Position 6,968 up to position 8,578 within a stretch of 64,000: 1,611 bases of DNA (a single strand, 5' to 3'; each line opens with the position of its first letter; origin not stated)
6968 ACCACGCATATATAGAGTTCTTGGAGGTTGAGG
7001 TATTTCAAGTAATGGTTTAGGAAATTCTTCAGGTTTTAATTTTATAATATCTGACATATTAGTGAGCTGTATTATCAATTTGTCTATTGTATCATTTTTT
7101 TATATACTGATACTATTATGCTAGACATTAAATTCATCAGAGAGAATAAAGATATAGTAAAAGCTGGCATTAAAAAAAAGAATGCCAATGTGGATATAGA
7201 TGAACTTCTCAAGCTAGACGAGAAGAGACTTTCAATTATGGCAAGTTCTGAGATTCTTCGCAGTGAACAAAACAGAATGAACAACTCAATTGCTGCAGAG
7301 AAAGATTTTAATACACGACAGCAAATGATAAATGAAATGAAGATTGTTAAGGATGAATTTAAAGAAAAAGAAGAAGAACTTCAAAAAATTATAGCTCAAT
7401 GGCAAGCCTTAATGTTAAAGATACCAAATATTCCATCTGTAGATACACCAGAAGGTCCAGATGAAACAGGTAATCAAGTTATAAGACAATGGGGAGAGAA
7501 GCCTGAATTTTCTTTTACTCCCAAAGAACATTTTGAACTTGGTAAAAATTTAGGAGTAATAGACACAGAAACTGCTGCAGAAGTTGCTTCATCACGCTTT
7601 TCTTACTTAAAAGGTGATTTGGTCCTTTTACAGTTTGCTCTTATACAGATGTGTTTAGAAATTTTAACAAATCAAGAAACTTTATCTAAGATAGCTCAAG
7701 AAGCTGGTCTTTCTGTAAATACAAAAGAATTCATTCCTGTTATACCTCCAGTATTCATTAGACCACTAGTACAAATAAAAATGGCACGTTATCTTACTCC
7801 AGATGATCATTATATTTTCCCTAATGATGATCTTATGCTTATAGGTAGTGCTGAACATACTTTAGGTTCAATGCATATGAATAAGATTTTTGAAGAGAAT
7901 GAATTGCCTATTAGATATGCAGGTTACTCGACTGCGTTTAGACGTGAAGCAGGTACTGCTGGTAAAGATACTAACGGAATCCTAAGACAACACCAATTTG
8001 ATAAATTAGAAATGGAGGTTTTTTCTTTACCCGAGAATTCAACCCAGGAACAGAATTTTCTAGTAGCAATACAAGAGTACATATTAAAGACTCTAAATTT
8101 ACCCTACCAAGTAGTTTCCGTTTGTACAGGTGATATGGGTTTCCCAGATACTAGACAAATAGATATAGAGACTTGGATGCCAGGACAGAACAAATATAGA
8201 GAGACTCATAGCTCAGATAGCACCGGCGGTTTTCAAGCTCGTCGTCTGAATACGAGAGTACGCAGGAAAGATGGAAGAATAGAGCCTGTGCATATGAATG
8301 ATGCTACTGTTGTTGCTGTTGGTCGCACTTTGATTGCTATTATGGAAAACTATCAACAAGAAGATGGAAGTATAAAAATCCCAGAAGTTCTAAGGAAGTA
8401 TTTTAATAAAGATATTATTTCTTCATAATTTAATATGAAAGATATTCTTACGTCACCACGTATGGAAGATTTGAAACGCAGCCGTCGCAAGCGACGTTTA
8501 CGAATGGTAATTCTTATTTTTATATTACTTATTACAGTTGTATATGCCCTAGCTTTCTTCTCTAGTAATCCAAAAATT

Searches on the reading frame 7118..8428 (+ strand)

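Call 21: search_protein_families(library=pfam, proteins=[window:7118-8428:+])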
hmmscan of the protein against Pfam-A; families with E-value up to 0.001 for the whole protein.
window:7118-8428:+ (436 aa): 2 families
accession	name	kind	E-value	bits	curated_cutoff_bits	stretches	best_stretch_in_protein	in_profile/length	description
PF00587.30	tRNA-synt_2b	-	4.7e-33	115.2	29.3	1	236-412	7-179/179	tRNA synthetase class II core domain (G, H, P, S and T)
PF02403.27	Seryl_tRNA_N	-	9.8e-23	80.9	28.2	1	1-106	1-108/108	Seryl-tRNA synthetase N-terminal domain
